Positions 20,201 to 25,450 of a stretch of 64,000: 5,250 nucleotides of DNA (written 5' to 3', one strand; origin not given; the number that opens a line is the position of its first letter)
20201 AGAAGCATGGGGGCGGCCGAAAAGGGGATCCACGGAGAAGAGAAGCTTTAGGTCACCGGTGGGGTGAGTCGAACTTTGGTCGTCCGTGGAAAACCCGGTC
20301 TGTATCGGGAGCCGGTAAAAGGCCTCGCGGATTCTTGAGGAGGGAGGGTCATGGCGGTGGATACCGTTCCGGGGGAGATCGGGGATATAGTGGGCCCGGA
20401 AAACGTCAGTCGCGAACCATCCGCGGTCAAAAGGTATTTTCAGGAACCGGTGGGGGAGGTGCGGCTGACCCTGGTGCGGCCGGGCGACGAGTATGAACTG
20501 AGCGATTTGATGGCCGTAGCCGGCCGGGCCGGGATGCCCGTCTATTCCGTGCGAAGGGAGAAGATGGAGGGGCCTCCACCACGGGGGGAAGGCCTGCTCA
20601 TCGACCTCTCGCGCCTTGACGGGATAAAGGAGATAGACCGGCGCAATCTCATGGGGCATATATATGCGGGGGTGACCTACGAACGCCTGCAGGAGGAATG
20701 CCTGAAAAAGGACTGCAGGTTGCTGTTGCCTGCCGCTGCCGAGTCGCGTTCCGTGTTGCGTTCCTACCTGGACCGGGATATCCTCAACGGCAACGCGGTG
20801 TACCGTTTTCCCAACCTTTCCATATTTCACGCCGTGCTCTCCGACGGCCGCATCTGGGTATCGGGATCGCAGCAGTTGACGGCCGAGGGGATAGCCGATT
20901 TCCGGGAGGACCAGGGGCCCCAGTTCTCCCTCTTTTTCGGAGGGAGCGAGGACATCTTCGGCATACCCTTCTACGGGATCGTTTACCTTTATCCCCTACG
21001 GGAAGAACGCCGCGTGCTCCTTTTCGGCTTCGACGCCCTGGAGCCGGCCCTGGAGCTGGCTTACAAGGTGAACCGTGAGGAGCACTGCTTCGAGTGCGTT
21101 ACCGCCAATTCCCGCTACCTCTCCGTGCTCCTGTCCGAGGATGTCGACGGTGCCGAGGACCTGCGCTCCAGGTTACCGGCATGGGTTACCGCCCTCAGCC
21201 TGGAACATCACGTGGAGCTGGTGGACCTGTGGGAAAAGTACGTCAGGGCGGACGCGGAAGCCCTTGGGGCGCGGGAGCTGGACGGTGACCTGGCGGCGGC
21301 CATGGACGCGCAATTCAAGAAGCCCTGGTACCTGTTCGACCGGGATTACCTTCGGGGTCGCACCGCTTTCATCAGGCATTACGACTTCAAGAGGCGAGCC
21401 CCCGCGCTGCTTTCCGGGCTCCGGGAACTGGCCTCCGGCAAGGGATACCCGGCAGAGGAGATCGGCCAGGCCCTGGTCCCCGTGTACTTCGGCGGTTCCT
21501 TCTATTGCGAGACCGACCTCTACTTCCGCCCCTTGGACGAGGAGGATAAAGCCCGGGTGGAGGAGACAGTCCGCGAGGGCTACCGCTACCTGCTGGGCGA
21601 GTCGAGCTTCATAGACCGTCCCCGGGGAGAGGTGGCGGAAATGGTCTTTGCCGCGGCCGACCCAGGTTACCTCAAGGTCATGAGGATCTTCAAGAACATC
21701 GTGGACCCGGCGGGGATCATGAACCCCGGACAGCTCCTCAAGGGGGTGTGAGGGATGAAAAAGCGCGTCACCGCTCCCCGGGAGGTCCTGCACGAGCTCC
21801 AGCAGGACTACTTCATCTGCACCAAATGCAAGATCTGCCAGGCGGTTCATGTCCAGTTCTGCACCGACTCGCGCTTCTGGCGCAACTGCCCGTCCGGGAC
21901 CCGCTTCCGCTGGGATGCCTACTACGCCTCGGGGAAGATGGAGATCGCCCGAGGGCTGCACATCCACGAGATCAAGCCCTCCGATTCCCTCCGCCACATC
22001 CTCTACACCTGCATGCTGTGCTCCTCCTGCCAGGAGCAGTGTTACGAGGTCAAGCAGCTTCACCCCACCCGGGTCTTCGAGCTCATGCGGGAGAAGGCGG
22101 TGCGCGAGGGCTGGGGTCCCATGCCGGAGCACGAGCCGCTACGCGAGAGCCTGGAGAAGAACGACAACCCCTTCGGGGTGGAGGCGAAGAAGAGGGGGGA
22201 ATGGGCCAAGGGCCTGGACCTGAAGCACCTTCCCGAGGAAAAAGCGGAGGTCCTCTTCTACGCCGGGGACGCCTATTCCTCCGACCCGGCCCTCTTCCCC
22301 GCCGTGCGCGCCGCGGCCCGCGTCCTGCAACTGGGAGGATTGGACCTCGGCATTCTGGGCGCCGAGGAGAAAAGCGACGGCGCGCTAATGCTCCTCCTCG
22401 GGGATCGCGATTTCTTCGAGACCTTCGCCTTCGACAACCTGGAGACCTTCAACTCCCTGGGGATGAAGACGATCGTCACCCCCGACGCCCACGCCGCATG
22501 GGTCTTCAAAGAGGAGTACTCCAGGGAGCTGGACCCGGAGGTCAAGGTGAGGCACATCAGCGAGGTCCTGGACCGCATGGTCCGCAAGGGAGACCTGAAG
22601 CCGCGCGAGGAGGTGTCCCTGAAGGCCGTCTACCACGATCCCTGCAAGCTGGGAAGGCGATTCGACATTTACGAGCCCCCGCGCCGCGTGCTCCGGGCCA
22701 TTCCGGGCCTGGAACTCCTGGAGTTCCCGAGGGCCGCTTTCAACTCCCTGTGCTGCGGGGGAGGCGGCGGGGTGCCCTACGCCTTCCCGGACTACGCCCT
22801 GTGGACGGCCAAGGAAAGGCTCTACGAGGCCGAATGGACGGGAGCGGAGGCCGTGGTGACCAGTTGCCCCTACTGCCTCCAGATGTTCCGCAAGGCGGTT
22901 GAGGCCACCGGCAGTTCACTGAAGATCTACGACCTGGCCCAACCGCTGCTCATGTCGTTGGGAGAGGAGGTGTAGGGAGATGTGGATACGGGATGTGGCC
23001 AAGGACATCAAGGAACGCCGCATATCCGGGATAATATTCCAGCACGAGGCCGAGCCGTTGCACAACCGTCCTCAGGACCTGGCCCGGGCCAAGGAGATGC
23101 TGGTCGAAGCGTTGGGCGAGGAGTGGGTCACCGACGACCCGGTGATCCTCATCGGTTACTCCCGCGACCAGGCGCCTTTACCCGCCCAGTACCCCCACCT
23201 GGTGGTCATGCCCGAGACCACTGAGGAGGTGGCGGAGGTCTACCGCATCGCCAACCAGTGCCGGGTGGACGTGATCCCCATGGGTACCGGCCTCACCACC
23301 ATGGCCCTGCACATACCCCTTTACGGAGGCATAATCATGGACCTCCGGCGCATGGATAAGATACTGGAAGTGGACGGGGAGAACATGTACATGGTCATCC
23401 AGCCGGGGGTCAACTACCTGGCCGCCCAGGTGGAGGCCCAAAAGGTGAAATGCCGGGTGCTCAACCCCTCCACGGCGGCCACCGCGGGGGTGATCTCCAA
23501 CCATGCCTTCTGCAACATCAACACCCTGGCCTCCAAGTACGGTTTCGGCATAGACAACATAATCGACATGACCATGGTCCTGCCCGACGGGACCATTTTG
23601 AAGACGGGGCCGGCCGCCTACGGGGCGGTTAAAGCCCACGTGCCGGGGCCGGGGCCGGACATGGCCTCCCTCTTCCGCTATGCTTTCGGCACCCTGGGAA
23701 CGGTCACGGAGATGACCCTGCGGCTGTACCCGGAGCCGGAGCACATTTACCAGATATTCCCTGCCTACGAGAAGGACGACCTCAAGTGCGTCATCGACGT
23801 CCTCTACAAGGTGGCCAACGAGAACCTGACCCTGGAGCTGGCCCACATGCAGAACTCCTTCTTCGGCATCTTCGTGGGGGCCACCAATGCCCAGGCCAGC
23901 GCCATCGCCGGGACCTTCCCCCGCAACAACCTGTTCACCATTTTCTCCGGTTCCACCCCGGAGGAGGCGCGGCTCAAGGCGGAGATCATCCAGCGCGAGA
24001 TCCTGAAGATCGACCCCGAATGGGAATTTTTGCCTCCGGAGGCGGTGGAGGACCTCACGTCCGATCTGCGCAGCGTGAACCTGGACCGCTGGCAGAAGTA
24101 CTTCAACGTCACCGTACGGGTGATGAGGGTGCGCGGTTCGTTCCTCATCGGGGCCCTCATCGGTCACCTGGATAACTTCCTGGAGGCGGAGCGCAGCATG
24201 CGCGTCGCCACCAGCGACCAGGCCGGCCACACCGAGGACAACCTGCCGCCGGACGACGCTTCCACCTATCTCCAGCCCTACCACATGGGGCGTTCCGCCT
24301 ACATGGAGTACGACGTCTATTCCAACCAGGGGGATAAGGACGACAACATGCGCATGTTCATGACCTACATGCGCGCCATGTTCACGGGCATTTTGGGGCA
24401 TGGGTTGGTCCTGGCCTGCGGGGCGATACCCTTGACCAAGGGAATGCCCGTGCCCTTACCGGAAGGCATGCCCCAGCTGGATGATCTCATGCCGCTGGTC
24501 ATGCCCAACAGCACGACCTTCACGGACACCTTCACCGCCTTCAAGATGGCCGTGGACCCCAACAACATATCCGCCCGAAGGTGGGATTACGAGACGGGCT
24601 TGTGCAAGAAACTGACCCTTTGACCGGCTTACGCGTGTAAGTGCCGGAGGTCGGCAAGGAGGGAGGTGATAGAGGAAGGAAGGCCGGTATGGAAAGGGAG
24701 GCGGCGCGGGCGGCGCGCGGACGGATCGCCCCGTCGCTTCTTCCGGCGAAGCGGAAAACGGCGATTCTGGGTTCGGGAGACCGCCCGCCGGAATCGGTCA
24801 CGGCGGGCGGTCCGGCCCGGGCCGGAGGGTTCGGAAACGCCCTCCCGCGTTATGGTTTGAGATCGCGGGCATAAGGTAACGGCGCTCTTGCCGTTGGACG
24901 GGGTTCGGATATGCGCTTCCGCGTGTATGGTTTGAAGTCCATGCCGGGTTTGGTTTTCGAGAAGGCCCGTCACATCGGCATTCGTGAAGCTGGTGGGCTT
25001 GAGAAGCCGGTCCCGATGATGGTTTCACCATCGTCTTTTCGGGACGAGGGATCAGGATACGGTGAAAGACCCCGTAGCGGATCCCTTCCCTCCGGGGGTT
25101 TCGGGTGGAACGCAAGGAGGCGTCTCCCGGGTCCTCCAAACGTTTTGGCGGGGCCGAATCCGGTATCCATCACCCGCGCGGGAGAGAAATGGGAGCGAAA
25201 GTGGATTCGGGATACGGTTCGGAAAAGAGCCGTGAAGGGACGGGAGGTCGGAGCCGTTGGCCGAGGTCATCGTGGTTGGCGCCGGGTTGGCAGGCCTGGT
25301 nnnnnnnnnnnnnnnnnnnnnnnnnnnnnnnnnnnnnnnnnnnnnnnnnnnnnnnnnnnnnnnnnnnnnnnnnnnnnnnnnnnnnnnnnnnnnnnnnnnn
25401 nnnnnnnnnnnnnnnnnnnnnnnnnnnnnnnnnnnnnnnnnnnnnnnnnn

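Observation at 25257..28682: Tandem triplication of an uncharacterised ~360-aa GGR-like flavoprotein family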

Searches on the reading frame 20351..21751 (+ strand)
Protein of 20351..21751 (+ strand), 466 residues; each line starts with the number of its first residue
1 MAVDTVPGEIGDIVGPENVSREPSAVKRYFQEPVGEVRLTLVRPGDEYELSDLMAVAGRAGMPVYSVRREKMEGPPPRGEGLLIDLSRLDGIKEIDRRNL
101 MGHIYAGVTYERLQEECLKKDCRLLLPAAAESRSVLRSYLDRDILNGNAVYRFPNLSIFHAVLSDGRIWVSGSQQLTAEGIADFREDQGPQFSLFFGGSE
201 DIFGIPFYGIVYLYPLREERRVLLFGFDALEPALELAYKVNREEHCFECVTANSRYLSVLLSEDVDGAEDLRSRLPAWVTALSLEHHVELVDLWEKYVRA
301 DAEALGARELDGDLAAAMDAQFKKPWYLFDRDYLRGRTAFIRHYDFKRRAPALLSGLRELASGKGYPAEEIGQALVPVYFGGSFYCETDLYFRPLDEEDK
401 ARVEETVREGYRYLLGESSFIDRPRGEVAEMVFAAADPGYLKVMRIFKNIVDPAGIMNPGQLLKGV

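Call 12: search_protein_families(library=pfam, proteins=[window:20351-21751:+], max_evalue=0.001)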
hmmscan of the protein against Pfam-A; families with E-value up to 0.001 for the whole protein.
window:20351-21751:+ (466 aa): 1 family
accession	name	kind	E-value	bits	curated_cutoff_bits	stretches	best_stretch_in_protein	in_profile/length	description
PF01565.28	FAD_binding_4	-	1.3e-07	31.9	26.4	1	41-125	4-89/139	FAD binding domain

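Call 26: search_protein_families(library=ncbifam, proteins=[window:20351-21751:+], max_evalue=0.00001)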
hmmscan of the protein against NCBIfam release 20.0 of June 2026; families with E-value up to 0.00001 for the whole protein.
window:20351-21751:+ (466 aa): 0 families

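Call 41: search_solved_structures(query=window:20351-21748:+, max_evalue=0.01)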
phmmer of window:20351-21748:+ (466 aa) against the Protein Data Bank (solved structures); distinct sequences matched with E-value up to 0.01: 10.
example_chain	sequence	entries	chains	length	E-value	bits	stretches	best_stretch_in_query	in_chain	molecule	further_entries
3pm9_A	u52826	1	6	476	2e-06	30.3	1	13-235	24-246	Putative oxidoreductase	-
8jdc_A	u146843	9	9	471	0.0035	19.6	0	368-463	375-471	Probable D-lactate dehydrogenase, mitochondrial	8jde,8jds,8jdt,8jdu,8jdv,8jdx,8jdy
9gov_A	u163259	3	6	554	0.0038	19.5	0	11-116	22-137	4-Allyl syringol oxidase from Streptomyces cavernae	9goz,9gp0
8s7r_A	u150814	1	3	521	0.0065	18.7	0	41-196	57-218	Oxidoreductase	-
8s7t_A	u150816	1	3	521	0.0068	18.6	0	41-179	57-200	Oxidoreductase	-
8s7s_A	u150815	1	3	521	0.0074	18.5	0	41-178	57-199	Oxidoreductase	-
8s7p_A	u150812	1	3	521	0.0074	18.5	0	41-178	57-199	Oxidoreductase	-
8s7w_A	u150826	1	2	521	0.0075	18.5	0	41-178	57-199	Oxidoreductase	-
8s7n_A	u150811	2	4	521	0.0093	18.2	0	41-175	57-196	Oxidoreductase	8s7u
8s7q_A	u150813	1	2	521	0.0093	18.2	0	41-175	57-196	Oxidoreductase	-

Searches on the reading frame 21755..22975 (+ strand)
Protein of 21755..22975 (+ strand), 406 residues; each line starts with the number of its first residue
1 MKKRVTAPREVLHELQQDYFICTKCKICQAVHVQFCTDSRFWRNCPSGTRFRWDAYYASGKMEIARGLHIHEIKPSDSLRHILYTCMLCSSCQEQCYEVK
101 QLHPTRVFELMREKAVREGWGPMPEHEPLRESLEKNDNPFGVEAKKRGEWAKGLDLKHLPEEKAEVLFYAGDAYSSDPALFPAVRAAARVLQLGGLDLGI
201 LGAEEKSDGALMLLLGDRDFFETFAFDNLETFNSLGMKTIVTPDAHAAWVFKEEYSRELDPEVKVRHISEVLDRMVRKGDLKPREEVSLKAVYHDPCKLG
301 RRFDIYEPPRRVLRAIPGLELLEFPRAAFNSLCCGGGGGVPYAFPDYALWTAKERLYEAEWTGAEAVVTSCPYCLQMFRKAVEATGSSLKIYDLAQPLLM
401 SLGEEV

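Call 12: search_protein_families(library=pfam, proteins=[window:21755-22975:+], max_evalue=0.001)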
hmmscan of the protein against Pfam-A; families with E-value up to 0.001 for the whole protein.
window:21755-22975:+ (406 aa): 2 families
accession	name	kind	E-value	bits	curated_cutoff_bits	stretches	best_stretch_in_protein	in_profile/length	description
PF02754.22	CCG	-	2.5e-18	66.4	20.6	1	292-379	2-85/85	Cysteine-rich domain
PF13183.11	Fer4_8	-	2.1e-05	25.4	27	1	22-96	5-64/68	4Fe-4S dicluster domain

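Call 26: search_protein_families(library=ncbifam, proteins=[window:21755-22975:+], max_evalue=0.00001)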
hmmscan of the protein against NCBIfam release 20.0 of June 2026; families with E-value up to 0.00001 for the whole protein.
window:21755-22975:+ (406 aa): 8 families
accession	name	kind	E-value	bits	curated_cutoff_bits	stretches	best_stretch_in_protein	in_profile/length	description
NF004898.0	PRK06259.1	equivalog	1.3e-41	142.8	385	1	75-394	177-480/488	fumarate reductase (CoM/CoB) subunit TfrB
NF045670.1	quin_L_LdhH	equivalog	1.2e-20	73.3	800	1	158-396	461-703/706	L-lactate dehydrogenase (quinone) large subunit LdhH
NF045663.1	diclust_near_Sec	equivalog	5.2e-11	41.4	530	1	80-381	349-621/759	pyridine nucleotide-disulfide oxidoreductase/dicluster-binding protein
NF045796.1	DsrK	equivalog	6.1e-10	38.3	400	1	233-340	258-374/453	sulfate reduction electron transfer complex DsrMKJOP subunit DsrK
NF045724.1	ferredox_TmcB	equivalog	7.6e-10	37.9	735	1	187-383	207-409/430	electron transfer complex ferredoxin TmcB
NF008369.0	PRK11168.1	equivalog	3.8e-09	35.9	278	1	200-378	199-381/401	anaerobic glycerol-3-phosphate dehydrogenase subunit C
NF045711.1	sulf_resp_HmcF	equivalog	1.6e-08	33.8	750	1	244-400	285-446/457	sulfate respiration complex iron-sulfur protein HmcF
TIGR03288.1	CoB_CoM_SS_B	equivalog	1.1e-06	28.1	345.15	1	254-379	107-239/290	CoB--CoM heterodisulfide reductase subunit B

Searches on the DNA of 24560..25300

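Call 48: search_rna_families(source=window, start=24560, end=25300, threshold=evalue, max_evalue=1)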
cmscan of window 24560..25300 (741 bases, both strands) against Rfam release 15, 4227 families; matches with E-value up to 1: 1.
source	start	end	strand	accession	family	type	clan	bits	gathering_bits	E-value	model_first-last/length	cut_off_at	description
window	25040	25094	-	RF03610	mir-H7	Gene; miRNA;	CL00141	23.7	94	0.14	1-69/69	no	mir-H7 microRNA precursor family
